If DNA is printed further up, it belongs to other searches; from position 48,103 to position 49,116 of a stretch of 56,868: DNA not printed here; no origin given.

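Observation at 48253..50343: Orphan membrane-anchored JAMM/MPN+ metalloprotease fused to a ~330-aa hyper-acidic disordered linker and a periplasmic Cys-containing domain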

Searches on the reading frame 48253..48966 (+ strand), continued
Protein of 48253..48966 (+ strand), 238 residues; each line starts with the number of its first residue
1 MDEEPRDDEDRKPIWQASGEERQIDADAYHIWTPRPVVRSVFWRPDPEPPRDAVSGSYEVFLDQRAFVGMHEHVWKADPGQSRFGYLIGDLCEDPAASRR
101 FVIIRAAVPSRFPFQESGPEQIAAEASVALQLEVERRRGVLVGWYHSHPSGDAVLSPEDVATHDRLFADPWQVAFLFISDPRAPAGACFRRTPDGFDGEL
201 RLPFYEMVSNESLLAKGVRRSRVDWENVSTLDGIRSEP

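Call 45: search_protein_families(library=pfam, proteins=[L044:31-1263:+, L044:1265-2065:+, L044:2144-2926:+, L044:3263-4009:+, L044:3981-5927:+, L044:7520-9352:+, L044:9358-9711:+, L044:9718-10320:+, L044:10331-10822:+, L044:10835-11509:+], max_evalue=0.01)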
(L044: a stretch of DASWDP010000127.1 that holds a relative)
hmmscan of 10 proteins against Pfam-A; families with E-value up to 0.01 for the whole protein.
L044:31-1263:+ (410 aa): 2 families
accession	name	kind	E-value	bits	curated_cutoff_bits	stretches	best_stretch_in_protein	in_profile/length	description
PF00224.27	PK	-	4.9e-87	292.5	30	1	1-257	61-328/328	Pyruvate kinase, barrel domain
PF02887.21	PK_C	-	1.2e-31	109.6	28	1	295-407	1-113/114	Pyruvate kinase, alpha/beta domain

L044:1265-2065:+ (266 aa): 3 families
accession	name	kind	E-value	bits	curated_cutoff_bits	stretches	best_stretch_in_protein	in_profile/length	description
PF12706.13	Lactamase_B_2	-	3.2e-36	125.2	27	1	45-234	1-199/200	Beta-lactamase superfamily domain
PF00753.33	Lactamase_B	-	1.1e-08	35.7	22.7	1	34-219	5-181/196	Metallo-beta-lactamase superfamily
PF13483.12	Lactamase_B_3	-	0.0068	16.8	24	1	37-82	9-52/160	Beta-lactamase superfamily domain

L044:2144-2926:+ (260 aa): 0 families

L044:3263-4009:+ (248 aa): 1 family
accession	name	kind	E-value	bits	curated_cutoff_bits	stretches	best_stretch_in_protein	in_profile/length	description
PF12732.12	YtxH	-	3.3e-06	27.9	37.5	1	140-186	2-55/71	YtxH-like protein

L044:3981-5927:+ (648 aa): 5 families
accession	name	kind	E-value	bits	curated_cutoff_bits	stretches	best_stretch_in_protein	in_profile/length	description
PF01212.27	Beta_elim_lyase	-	2.2e-90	303.3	27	1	312-594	1-285/288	Beta-eliminating lyase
PF00155.27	Aminotran_1_2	-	1.6e-13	51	19.7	1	321-643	18-361/361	Aminotransferase class I and II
PF01053.26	Cys_Met_Meta_PP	-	0.00077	18.5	27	1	342-396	51-105/381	Cys/Met metabolism PLP-dependent enzyme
PF01041.23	DegT_DnrJ_EryC1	-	0.0014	18.4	19.8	0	337-386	18-68/360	DegT/DnrJ/EryC1/StrS aminotransferase family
PF00202.27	Aminotran_3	-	0.0022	17.2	30.5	0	591-647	347-403/403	Aminotransferase class-III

L044:7520-9352:+ (610 aa): 11 families
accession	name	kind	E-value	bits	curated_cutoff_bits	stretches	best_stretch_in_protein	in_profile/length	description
PF13177.12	DNA_pol3_delta2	-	7e-35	120.8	27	1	88-250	2-159/161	DNA polymerase III, delta subunit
PF22608.2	DNAX_ATPase_lid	-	7.8e-15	54.8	27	1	256-303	2-49/49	DNA polymerase III clamp loader subunit, ATPase lid domain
PF12169.13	DNA_pol3_gamma3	-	2.2e-10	40.9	24.4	1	305-435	1-134/143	DNA polymerase III subunits gamma and tau domain III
PF00004.35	AAA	-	3.2e-10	41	21.2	1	109-247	2-124/131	ATPase family associated with various cellular activities (AAA)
PF13401.12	AAA_22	-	1.5e-08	35.5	27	1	110-226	10-122/130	AAA domain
PF13604.12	AAA_30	-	6.6e-06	26.4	27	1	109-223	22-122/191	AAA domain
PF20964.2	DnaX_C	-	2.9e-05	24.5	26.2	1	478-574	4-102/113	DNA polymerase III subunit tau, C-terminal domain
PF05496.18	RuvB_N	-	4.3e-05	23.8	27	1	78-138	2-66/159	Holliday junction DNA helicase RuvB P-loop domain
PF13191.12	AAA_16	-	0.0005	21.1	32.6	1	89-219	10-163/167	AAA ATPase domain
PF07728.20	AAA_5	-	0.00072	20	22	0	109-215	3-92/139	AAA domain (dynein-related subfamily)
PF13173.12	AAA_14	-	0.0042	17.5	27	0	109-225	6-96/129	AAA domain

L044:9358-9711:+ (117 aa): 1 family
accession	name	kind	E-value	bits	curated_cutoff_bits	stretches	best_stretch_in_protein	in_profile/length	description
PF02575.21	YbaB_DNA_bd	-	1.2e-27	96.3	25.5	1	24-109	5-90/91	YbaB/EbfC DNA-binding family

L044:9718-10320:+ (200 aa): 8 families
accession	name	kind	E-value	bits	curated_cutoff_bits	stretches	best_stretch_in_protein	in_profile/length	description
PF13662.12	Toprim_4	-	8.6e-26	90.4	25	1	79-169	3-85/85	Toprim domain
PF21176.3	RecR_HhH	-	1.7e-16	60.2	27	1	4-46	1-43/45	RecR, helix-hairpin-helix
PF01751.28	Toprim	-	1.2e-11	45.1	23.1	1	79-165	2-91/96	Toprim domain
PF21175.2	RecR_C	-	1.4e-11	44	22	1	171-194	1-24/24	RecR, C-terminal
PF02132.21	RecR_ZnF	-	3.4e-08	33.5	22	1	52-71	2-21/21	RecR, Cys4-zinc finger domain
PF00633.29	HHH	-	1.2e-06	28.5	24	1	4-24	6-26/30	Helix-hairpin-helix motif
PF14520.12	HHH_5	-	1.3e-05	26.1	27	1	8-26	34-52/57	Helix-hairpin-helix domain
PF11798.14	IMS_HHH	-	0.0057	17.3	24.4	0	10-25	12-27/32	IMS family HHH motif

L044:10331-10822:+ (163 aa): 1 family
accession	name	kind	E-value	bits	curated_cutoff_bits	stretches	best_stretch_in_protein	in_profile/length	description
PF03259.23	Robl_LC7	-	1e-12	48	23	1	21-108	5-91/91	Roadblock/LC7 domain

L044:10835-11509:+ (224 aa): 4 families
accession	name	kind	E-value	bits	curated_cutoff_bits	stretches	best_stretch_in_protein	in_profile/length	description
PF00025.27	Arf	-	2.4e-06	27.6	22.3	1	71-159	57-141/174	ADP-ribosylation factor family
PF04670.18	Gtr1_RagA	-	0.0035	17.2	22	1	17-130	4-111/232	Gtr1/RagA G protein conserved region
PF09439.16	SRPRB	-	0.0037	17.1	25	1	57-158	43-134/178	Signal recognition particle receptor beta subunit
PF00009.33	GTP_EFTU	-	0.0073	16.4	26.5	0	24-218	15-185/188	Elongation factor Tu GTP binding domain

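Call 57: search_protein_families(library=pfam, proteins=[P0120, P0123, P0128, P0132, P0143, P0164, P0168, P0230, P0106, P0110], max_evalue=0.001)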
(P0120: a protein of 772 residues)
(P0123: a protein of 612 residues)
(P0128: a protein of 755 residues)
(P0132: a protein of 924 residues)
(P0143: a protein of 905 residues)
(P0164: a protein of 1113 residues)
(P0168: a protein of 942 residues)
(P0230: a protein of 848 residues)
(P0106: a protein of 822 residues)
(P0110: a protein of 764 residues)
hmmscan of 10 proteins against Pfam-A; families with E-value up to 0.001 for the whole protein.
P0120 (772 aa): 1 family
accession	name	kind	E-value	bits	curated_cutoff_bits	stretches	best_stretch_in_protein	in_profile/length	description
PF01398.27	JAB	-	1.1e-06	28.9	22.5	0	482-509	85-111/117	JAB1/Mov34/MPN/PAD-1 ubiquitin protease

P0123 (612 aa): 2 families
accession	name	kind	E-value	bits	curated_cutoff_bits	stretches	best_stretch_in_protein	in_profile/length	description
PF01398.27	JAB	-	5.3e-19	68.6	22.5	2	295-396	11-110/117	JAB1/Mov34/MPN/PAD-1 ubiquitin protease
PF14464.11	Prok-JAB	-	6.3e-14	52.3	25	2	74-168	9-91/114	Prokaryotic homologs of the JAB domain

P0128 (755 aa): 2 families
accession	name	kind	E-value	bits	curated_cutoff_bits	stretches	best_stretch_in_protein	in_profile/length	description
PF01398.27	JAB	-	1.1e-18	67.6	22.5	2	56-163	5-110/117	JAB1/Mov34/MPN/PAD-1 ubiquitin protease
PF14464.11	Prok-JAB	-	7.8e-13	48.7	25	1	67-163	8-92/114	Prokaryotic homologs of the JAB domain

P0132 (924 aa): 2 families
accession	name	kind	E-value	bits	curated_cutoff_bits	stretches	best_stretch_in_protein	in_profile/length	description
PF01398.27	JAB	-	3.1e-15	56.5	22.5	2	48-152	7-109/117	JAB1/Mov34/MPN/PAD-1 ubiquitin protease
PF14464.11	Prok-JAB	-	8.6e-12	45.4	25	2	55-151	6-90/114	Prokaryotic homologs of the JAB domain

P0143 (905 aa): 2 families
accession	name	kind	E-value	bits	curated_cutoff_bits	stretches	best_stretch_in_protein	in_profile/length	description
PF01398.27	JAB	-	1e-15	58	22.5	2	72-177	6-109/117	JAB1/Mov34/MPN/PAD-1 ubiquitin protease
PF14464.11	Prok-JAB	-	1.4e-13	51.1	25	2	76-178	2-92/114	Prokaryotic homologs of the JAB domain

P0164 (1113 aa): 3 families
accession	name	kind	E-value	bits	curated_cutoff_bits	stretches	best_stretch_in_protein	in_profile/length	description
PF01398.27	JAB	-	5e-20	71.9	22.5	2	43-147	7-109/117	JAB1/Mov34/MPN/PAD-1 ubiquitin protease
PF14464.11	Prok-JAB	-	1.4e-15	57.6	25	2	47-146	3-90/114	Prokaryotic homologs of the JAB domain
PF24528.1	Ig_ADGRF3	-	0.00066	20.3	27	0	856-889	57-90/91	Adhesion G-protein coupled receptor F3-like, Ig-like domain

P0168 (942 aa): 2 families
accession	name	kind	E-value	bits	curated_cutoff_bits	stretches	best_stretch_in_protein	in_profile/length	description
PF01398.27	JAB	-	4e-15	56.1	22.5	2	302-407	6-109/117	JAB1/Mov34/MPN/PAD-1 ubiquitin protease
PF14464.11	Prok-JAB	-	3e-13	50.1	25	2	319-414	15-95/114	Prokaryotic homologs of the JAB domain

P0230 (848 aa): 2 families
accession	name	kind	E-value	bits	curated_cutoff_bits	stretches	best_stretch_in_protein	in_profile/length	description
PF01398.27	JAB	-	7.7e-10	39.1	22.5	1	55-160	7-110/117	JAB1/Mov34/MPN/PAD-1 ubiquitin protease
PF14464.11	Prok-JAB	-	1e-05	25.8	25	1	58-160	2-92/114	Prokaryotic homologs of the JAB domain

P0106 (822 aa): 1 family
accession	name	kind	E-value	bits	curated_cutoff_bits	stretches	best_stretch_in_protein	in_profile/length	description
PF01398.27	JAB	-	0.0003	21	22.5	1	119-161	72-111/117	JAB1/Mov34/MPN/PAD-1 ubiquitin protease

P0110 (764 aa): 1 family
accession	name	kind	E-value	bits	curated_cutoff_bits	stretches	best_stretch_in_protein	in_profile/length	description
PF01398.27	JAB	-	4.6e-05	23.7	22.5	1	78-161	31-111/117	JAB1/Mov34/MPN/PAD-1 ubiquitin protease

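Call 58: list_cluster_members(proteins=[P0123, P0128, P0132, P0143, P0164, P0168, P0230, P0120, P0106, P0110])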
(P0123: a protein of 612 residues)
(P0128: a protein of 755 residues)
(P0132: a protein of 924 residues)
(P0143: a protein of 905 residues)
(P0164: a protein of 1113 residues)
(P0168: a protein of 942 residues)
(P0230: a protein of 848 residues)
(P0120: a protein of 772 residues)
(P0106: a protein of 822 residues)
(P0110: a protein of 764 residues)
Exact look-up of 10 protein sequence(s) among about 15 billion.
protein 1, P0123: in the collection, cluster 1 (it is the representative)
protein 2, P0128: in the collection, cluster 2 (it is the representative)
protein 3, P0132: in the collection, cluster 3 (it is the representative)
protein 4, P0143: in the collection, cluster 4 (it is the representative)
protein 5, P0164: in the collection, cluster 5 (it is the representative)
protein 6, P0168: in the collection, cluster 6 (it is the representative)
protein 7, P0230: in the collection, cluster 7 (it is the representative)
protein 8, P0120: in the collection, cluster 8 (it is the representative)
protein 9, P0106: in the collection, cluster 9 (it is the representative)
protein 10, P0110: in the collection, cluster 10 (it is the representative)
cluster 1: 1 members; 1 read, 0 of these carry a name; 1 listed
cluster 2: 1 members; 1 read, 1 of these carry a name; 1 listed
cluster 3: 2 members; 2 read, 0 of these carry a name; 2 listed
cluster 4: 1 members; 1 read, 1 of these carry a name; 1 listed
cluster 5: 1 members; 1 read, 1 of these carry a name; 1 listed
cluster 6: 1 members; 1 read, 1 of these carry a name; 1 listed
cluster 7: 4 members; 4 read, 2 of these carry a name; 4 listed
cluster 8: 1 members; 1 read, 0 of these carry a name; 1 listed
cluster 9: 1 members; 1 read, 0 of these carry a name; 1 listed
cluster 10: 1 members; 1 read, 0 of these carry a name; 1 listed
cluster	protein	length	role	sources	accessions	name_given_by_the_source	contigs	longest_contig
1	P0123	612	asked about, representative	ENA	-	-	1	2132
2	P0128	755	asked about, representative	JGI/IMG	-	proteasome lid subunit RPN8/RPN11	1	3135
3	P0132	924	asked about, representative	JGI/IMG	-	-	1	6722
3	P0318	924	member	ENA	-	-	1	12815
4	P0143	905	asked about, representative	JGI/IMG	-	proteasome lid subunit RPN8/RPN11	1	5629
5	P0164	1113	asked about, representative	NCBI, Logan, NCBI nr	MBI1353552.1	MAG: hypothetical protein GC160_04345 [Acidobacteria bacterium] | hypothetical protein [Acidobacteriota bacterium]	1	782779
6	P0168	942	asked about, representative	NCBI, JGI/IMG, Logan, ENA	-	proteasome lid subunit RPN8/RPN11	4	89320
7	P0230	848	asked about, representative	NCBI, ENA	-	-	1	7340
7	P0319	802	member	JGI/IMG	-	proteasome lid subunit RPN8/RPN11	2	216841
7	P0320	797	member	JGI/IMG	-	proteasome lid subunit RPN8/RPN11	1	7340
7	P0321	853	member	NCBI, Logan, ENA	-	-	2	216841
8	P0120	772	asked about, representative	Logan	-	-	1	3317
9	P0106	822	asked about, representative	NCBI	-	-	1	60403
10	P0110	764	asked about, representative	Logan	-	-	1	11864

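Call 60: find_encoding_contigs(protein=P0164, flank=8000, max_places=2)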
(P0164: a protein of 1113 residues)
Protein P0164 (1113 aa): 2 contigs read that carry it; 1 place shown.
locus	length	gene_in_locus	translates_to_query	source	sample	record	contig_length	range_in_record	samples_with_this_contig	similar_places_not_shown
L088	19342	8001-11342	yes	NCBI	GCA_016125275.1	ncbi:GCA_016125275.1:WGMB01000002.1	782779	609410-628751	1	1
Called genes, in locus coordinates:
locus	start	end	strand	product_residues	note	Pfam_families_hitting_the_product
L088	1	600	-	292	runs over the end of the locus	PF08241:Methyltransf_11, PF13649:Methyltransf_25 (weak)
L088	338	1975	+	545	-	-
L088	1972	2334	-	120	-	-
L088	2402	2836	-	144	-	-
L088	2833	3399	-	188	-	PF03029:ATP_bind_1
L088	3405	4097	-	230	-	-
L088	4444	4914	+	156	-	-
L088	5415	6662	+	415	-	PF00899:ThiF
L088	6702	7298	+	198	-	PF08817:YukD (weak)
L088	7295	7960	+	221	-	-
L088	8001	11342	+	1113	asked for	PF01398:JAB, PF14464:Prok-JAB (weak), PF01398:JAB (weak), PF14464:Prok-JAB (weak)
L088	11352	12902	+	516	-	PF00092:VWA, PF13519:VWA_2, PF13768:VWA_3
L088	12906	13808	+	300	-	PF00498:FHA (weak)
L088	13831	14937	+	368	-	PF00437:T2SSE, PF27713:UCP018868 (weak)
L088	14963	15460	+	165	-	-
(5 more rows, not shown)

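Call 62: find_encoding_contigs(protein=P0168, flank=8000, max_places=2)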
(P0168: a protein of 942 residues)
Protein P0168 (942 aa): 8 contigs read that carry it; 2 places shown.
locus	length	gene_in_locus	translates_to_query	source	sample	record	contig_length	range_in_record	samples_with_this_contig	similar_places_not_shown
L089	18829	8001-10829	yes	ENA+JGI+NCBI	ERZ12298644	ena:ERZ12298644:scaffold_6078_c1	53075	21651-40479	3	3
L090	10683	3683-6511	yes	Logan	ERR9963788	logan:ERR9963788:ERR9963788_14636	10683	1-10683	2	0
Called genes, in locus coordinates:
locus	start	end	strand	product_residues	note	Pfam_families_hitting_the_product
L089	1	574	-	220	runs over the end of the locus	-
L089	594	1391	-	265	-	-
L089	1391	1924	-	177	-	-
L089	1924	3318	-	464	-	PF13400:Tad (weak)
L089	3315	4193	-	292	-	-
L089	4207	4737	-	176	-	PF01478:Peptidase_A24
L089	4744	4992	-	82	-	-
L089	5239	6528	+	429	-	PF00899:ThiF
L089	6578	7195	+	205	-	PF08817:YukD (weak)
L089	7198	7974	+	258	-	PF00179:UQ_con (weak)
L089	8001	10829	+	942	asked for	PF01398:JAB (weak), PF14464:Prok-JAB (weak)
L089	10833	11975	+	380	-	-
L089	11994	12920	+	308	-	-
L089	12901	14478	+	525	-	PF00092:VWA, PF13519:VWA_2, PF14446:Prok-RING_1 (weak)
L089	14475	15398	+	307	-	PF00498:FHA (weak)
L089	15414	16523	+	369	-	PF00437:T2SSE, PF27713:UCP018868 (weak)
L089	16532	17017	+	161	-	-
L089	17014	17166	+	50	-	-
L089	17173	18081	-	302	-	PF00248:Aldo_ket_red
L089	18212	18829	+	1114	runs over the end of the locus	PF00704:Glyco_hydro_18, PF01522:Polysacc_deac_1, PF13506:Glyco_transf_21, PF00535:Glycos_transf_2, PF03142:Chitin_synth_2 (faint), PF13641:Glyco_tranf_2_3, PF13632:Glyco_trans_2_3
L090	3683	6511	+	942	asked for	PF01398:JAB (weak), PF14464:Prok-JAB (weak)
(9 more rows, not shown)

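Call 63: find_encoding_contigs(protein=P0106, flank=8000, max_places=2)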
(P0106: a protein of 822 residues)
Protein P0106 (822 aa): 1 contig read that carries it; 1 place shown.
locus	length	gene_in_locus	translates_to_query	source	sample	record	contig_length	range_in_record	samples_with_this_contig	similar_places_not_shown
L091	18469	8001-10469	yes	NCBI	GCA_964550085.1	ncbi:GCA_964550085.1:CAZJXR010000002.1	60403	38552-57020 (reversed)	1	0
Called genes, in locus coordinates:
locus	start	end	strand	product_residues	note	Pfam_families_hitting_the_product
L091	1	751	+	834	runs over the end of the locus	-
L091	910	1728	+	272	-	PF00497:SBP_bac_3, PF10613:Lig_chan-Glu_bd (weak)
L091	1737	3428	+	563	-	PF01494:FAD_binding_3 (weak), PF00732:GMC_oxred_N, PF05199:GMC_oxred_C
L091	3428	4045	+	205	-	PF13618:Gluconate_2-dh3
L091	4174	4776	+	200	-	-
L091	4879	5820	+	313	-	PF06525:SoxE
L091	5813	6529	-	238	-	PF02517:Rce1-like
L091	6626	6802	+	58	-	PF06348:DUF1059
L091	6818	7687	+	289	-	PF01427:Peptidase_M15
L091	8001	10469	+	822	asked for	-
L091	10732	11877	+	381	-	PF03576:Peptidase_S58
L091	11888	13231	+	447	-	PF01266:DAO (faint), PF01494:FAD_binding_3 (faint), PF02254:TrkA_N, PF03807:F420_oxidored (faint), PF13241:NAD_binding_7 (faint), PF02080:TrkA_C, PF02254:TrkA_N, PF02080:TrkA_C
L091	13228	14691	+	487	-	PF02386:TrkH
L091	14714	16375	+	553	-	PF21162:ETFQO_UQ-bd, PF05187:Fer4_ETF_QO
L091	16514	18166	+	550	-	PF01257:2Fe-2S_thioredx, PF01512:Complex1_51K, PF10531:SLBB, PF22461:SLBB_2, PF10589:NADH_4Fe-4S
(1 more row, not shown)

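Call 69: search_protein_families(library=pfam, proteins=[L037:2616-3698:-, L037:3756-4232:-, L037:4409-5185:-, L037:5473-5850:+, L037:7843-8913:+, L037:8977-9729:-, L037:9942-10502:-, L089:7198-7974:+, L089:6578-7195:+], max_evalue=0.01)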
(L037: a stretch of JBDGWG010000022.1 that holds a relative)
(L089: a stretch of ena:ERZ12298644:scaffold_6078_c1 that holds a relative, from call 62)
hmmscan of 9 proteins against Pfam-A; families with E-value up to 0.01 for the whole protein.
L037:2616-3698:- (360 aa): 4 families
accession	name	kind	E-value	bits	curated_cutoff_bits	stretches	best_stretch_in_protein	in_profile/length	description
PF02317.23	Octopine_DH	-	3.3e-42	144.5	30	1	185-329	2-149/150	NAD/NADP octopine/nopaline dehydrogenase, alpha-helical domain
PF01210.29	NAD_Gly3P_dh_N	-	4.5e-07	30.4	23.1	1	2-105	1-102/158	NAD-dependent glycerol-3-phosphate dehydrogenase N-terminus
PF02558.23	ApbA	-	0.00022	21.3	22.2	1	3-104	1-98/150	Ketopantoate reductase PanE/ApbA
PF03807.23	F420_oxidored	-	0.0093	17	21.6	0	2-87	1-74/94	NADP oxidoreductase coenzyme F420-dependent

L037:3756-4232:- (158 aa): 0 families

L037:4409-5185:- (258 aa): 0 families

L037:5473-5850:+ (125 aa): 1 family
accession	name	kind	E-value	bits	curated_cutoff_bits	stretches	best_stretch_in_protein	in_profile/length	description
PF00472.26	RF-1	-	6e-27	94.3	35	1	23-117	11-116/116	RF-1 domain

L037:7843-8913:+ (356 aa): 1 family
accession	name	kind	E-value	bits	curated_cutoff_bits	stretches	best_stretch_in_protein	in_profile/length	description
PF04187.18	Cofac_haem_bdg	-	2.6e-49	168.5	27.7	1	55-297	2-213/213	Haem-binding uptake, Tiki superfamily, ChaN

L037:8977-9729:- (250 aa): 0 families

L037:9942-10502:- (186 aa): 5 families
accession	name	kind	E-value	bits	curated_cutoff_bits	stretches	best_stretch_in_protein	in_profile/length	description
PF22784.1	PTP-SAK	-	1.6e-17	64.4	27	1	14-182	3-146/153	Swiss Army Knife protein, DSP-PTPase phosphatase domain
PF22785.1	Tc-R-P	-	1.1e-15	58.5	27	1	31-137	7-105/106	Polymorphic toxin system, DSP-PTPase phosphatase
PF00782.25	DSPc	-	9.6e-08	32.4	33.5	1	100-145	62-108/133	Dual specificity phosphatase, catalytic domain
PF22741.1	PTP-NADK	-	2e-07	31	27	1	35-146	36-144/163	DSP-PTPase phosphatase fused to NAD+ Kinase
PF00102.32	Y_phosphatase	-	0.00049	20.2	20.9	1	90-171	147-227/234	Protein-tyrosine phosphatase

L089:7198-7974:+ (258 aa): 1 family
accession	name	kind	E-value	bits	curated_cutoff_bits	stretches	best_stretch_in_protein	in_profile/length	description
PF00179.31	UQ_con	-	9.3e-07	29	27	1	68-150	47-123/140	Ubiquitin-conjugating enzyme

L089:6578-7195:+ (205 aa): 1 family
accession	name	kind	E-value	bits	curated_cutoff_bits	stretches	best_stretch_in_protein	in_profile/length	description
PF08817.16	YukD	-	2.4e-16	60.7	27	2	21-80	18-76/76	WXG100 protein secretion system (Wss), protein YukD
